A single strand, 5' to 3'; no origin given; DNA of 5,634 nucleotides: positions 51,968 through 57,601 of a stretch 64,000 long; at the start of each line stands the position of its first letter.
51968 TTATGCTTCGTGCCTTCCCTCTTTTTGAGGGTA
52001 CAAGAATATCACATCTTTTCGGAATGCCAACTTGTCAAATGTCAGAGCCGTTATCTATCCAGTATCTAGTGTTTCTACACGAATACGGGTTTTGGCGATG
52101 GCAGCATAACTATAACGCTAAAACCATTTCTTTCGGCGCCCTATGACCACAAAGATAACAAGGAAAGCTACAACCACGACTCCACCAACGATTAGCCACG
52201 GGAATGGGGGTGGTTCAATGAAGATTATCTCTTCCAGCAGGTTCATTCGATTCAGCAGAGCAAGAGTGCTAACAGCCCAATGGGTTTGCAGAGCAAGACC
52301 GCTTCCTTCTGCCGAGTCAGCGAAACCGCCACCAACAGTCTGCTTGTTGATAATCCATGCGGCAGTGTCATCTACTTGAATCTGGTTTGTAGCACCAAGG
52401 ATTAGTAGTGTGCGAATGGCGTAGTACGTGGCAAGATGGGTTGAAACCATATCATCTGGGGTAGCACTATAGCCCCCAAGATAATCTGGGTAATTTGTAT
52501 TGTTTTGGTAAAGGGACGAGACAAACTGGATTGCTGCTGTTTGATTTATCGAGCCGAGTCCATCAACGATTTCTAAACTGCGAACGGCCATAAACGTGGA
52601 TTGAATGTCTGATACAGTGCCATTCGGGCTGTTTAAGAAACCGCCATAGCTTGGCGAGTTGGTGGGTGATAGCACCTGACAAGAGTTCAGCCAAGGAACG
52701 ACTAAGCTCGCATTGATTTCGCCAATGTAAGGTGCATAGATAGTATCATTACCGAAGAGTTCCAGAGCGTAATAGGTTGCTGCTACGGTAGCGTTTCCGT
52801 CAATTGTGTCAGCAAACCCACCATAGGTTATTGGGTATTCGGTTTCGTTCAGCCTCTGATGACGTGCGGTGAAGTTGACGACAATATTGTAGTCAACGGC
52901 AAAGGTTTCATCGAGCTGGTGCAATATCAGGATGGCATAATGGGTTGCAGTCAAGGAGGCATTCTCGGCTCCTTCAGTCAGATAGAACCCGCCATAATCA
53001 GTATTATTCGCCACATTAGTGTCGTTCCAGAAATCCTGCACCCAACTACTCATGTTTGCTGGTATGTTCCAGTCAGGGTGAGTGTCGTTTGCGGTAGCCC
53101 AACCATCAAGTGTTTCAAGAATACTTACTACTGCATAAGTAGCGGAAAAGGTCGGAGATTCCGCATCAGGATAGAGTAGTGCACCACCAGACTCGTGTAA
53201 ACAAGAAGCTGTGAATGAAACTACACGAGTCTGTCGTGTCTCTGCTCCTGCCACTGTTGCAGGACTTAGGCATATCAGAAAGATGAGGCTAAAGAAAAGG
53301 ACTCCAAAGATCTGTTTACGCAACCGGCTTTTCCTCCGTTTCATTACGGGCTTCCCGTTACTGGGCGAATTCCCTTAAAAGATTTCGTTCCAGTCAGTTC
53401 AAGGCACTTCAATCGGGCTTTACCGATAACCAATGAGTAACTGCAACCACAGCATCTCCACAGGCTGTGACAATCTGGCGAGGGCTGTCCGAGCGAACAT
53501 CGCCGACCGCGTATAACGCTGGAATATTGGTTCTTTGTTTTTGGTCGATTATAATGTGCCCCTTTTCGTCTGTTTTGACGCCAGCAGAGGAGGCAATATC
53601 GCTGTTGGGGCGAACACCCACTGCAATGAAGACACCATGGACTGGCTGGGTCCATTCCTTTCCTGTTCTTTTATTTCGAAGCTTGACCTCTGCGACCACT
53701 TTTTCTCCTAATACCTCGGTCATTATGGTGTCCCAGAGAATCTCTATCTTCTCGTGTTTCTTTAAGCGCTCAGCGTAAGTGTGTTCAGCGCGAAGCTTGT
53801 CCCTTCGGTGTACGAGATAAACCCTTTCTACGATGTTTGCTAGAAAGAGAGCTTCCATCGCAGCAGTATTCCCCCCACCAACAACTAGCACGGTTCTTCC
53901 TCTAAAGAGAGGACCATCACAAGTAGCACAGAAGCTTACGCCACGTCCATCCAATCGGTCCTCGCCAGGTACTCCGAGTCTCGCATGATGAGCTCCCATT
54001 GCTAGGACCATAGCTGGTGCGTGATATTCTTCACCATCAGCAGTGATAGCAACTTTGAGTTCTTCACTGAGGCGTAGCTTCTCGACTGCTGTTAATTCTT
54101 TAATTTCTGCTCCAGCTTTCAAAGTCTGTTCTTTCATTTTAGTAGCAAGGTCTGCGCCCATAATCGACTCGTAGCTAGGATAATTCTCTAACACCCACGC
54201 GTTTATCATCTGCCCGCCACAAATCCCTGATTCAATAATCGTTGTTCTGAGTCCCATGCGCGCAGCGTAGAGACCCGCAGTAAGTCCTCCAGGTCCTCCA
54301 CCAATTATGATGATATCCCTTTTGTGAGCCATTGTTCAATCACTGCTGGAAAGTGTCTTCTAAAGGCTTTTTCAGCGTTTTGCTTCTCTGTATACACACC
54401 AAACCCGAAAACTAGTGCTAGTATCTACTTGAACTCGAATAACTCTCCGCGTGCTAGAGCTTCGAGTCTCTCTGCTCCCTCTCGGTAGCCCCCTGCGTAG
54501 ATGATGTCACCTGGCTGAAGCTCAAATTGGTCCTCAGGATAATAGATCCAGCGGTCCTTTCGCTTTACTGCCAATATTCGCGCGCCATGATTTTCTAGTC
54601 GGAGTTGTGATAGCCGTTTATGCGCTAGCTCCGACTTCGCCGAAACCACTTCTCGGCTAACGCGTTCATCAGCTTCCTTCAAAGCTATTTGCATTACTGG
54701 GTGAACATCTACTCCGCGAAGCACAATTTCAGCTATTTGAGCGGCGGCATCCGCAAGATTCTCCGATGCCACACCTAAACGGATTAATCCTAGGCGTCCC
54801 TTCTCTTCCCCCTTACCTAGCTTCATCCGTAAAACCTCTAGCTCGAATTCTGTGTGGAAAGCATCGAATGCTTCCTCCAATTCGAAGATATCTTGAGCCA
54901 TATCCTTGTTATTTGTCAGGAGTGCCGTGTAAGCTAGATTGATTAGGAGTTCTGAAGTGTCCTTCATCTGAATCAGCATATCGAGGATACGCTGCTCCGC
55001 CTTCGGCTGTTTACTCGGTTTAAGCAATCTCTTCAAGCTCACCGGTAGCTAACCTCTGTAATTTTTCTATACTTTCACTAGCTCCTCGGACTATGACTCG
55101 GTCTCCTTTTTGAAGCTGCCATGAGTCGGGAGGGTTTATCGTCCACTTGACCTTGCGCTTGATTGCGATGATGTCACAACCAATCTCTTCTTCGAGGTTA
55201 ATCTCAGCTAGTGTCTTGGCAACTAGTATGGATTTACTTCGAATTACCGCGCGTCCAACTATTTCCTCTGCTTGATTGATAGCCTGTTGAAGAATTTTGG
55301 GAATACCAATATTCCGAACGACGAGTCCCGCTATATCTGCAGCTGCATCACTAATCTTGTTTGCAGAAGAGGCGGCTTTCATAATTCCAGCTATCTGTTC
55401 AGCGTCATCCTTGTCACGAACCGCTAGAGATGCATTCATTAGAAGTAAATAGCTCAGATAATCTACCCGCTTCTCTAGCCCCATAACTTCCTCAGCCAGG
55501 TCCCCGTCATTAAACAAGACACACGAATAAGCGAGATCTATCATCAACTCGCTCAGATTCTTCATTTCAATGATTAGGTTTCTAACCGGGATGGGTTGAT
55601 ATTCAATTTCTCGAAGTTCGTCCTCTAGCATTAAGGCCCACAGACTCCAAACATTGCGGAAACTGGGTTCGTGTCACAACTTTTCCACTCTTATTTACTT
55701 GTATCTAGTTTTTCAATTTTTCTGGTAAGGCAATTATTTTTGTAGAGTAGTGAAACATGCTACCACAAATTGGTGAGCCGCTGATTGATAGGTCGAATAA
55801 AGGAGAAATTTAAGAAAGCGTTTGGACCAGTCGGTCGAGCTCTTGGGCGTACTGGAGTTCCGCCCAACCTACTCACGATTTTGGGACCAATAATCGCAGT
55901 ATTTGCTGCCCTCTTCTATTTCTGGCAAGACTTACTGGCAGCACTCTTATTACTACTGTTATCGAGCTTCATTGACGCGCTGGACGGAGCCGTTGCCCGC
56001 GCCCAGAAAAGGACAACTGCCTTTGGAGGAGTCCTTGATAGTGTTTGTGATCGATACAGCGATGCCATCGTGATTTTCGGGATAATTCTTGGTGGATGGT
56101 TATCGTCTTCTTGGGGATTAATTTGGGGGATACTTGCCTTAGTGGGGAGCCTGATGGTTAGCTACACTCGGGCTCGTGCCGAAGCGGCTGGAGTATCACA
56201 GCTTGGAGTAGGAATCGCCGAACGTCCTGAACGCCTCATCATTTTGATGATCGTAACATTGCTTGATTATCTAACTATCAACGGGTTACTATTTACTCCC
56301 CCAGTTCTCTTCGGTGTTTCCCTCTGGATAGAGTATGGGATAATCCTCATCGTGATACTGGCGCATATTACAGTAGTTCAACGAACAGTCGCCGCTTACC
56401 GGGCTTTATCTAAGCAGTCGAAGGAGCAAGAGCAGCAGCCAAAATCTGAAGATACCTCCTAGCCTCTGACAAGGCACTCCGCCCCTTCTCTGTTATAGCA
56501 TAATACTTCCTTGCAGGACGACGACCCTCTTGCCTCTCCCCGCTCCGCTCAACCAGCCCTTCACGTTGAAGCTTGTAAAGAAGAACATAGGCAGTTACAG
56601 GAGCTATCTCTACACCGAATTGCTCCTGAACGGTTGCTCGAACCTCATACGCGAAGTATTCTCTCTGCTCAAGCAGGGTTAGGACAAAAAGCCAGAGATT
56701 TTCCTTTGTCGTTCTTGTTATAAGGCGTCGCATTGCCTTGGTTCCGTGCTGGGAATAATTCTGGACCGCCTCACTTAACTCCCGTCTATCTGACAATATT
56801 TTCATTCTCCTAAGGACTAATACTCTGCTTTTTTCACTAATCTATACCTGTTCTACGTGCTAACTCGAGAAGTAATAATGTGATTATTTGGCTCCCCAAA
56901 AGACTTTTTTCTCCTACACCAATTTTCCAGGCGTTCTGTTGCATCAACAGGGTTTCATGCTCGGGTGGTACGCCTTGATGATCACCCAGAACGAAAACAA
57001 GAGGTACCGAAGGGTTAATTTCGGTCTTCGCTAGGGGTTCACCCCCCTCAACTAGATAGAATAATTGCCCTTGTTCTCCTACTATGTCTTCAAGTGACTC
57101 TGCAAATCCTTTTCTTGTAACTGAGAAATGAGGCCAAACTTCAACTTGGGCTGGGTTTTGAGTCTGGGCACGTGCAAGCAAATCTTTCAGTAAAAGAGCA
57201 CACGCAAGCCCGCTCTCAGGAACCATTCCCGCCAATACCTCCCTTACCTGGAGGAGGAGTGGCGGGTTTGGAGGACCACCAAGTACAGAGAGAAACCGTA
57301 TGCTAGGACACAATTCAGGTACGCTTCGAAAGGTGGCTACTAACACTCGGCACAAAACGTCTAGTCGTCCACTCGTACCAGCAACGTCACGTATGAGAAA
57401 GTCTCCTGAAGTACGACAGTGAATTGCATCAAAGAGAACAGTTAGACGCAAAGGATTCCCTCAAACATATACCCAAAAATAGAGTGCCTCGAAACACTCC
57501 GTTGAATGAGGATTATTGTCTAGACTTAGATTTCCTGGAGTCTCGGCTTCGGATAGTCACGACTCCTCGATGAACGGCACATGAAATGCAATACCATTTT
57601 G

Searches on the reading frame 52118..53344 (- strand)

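Call 26: search_protein_families(library=pfam, proteins=[window:52118-53344:-], max_evalue=0.001)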
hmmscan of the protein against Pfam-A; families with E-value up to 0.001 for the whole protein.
window:52118-53344:- (408 aa): 1 family
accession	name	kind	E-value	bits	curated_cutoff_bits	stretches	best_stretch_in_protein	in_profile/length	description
PF00432.27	Prenyltrans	-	1.8e-22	80.6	26.5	1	208-369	48-195/304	Prenyltransferase alpha-alpha toroid domain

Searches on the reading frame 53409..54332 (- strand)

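Call 26: search_protein_families(library=pfam, proteins=[window:53409-54332:-], max_evalue=0.001)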
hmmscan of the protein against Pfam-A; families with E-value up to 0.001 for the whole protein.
window:53409-54332:- (307 aa): 11 families
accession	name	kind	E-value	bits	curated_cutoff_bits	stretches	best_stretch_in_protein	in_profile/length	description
PF07992.20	Pyr_redox_2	-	7.4e-52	177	26.1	1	6-292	2-289/291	Pyridine nucleotide-disulphide oxidoreductase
PF13738.12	Pyr_redox_3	-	1.1e-23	84.5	30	2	59-277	80-305/305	Pyridine nucleotide-disulphide oxidoreductase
PF00070.33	Pyr_redox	-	1e-15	58.5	22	1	148-219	2-80/82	Pyridine nucleotide-disulphide oxidoreductase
PF00890.30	FAD_binding_2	-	7.3e-12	45.6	20.4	2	6-37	1-32/414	FAD binding domain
PF12831.13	FAD_oxidored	-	1.6e-10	41.3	27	1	6-54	1-50/416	FAD dependent oxidoreductase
PF01266.30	DAO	-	5.8e-09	36.4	27.9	0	6-40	1-37/353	FAD dependent oxidoreductase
PF03486.20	HI0933_like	-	3.1e-07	30.5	50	0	6-36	2-32/244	HI0933-like protein Rossmann domain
PF01494.25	FAD_binding_3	-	1.8e-06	27.9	22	0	6-35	3-32/349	FAD binding domain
PF01946.23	Thi4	-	1.7e-05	24.6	26.2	1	5-40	18-54/235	Thi4 family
PF01134.28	GIDA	-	5.5e-05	22.8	22.1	0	6-33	1-28/391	Glucose inhibited division protein A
PF13450.12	NAD_binding_8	-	9.3e-05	23.1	21.9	1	9-42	1-35/68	NAD(P)-binding Rossmann-like domain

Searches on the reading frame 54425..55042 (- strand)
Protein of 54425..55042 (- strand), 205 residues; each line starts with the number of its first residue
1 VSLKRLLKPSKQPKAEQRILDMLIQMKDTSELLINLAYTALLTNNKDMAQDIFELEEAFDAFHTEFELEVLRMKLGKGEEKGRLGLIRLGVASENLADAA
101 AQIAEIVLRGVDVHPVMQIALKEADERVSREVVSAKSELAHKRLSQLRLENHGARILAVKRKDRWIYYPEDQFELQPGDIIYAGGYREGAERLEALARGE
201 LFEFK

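Call 27: search_protein_families(library=pfam, proteins=[window:54425-55042:-], max_evalue=0.001)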
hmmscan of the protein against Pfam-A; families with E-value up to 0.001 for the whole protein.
window:54425-55042:- (205 aa): 2 families
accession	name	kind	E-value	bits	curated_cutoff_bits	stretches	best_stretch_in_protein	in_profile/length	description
PF02080.26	TrkA_C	-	6.7e-12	45.6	27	1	130-196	3-69/71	TrkA-C domain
PF01895.24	PhoU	-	4.5e-10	40.2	23.5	1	24-107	2-89/89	PhoU domain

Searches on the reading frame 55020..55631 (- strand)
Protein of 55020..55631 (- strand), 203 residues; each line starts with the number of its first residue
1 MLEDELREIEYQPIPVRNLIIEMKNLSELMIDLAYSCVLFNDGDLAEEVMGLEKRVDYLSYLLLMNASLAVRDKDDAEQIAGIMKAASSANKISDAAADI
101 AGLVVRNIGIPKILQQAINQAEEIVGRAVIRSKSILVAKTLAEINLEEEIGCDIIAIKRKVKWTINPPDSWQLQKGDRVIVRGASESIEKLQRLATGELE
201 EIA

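Call 27: search_protein_families(library=pfam, proteins=[window:55020-55631:-], max_evalue=0.001)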
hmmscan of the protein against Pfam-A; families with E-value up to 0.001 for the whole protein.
window:55020-55631:- (203 aa): 2 families
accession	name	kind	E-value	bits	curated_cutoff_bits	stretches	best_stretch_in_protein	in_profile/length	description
PF02080.26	TrkA_C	-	1.3e-15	57.4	27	1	128-194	4-69/71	TrkA-C domain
PF01895.24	PhoU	-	9.3e-10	39.2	23.5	1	20-102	1-87/89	PhoU domain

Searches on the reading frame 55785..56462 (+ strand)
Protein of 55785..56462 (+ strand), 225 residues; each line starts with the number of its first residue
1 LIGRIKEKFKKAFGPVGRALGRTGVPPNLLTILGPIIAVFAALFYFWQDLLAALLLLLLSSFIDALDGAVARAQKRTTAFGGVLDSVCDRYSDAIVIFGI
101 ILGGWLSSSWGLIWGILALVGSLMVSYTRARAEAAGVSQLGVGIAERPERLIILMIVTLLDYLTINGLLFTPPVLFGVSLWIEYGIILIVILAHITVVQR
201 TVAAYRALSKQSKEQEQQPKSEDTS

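Call 27: search_protein_families(library=pfam, proteins=[window:55785-56462:+], max_evalue=0.001)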
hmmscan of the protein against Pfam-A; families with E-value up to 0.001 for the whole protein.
window:55785-56462:+ (225 aa): 1 family
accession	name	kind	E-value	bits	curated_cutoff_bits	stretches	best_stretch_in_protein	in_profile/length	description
PF01066.26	CDP-OH_P_transf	-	2e-14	54.7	22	1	27-175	4-138/152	CDP-alcohol phosphatidyltransferase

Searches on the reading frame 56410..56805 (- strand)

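Call 27: search_protein_families(library=pfam, proteins=[window:56410-56805:-], max_evalue=0.001)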
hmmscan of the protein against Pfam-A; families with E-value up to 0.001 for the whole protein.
window:56410-56805:- (131 aa): 1 family
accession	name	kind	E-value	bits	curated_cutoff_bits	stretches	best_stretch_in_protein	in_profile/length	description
PF03551.20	PadR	-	1.6e-14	54.1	27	1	41-113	1-74/75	Transcriptional regulator PadR-like family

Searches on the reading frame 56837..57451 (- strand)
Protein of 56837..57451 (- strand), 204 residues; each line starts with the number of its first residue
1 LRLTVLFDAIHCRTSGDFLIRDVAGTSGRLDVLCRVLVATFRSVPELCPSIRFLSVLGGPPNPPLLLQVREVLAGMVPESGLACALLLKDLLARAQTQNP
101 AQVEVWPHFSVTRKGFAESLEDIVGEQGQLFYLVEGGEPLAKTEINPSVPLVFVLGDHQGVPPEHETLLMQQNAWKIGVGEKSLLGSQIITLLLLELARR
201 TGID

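Call 27: search_protein_families(library=pfam, proteins=[window:56837-57451:-], max_evalue=0.001)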
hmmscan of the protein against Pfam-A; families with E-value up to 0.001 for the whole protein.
window:56837-57451:- (204 aa): 1 family
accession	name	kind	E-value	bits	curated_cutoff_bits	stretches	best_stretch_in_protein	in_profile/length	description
PF04013.17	Methyltrn_RNA_2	-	3.5e-26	92.6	25.5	1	7-194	6-190/198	Putative SAM-dependent RNA methyltransferase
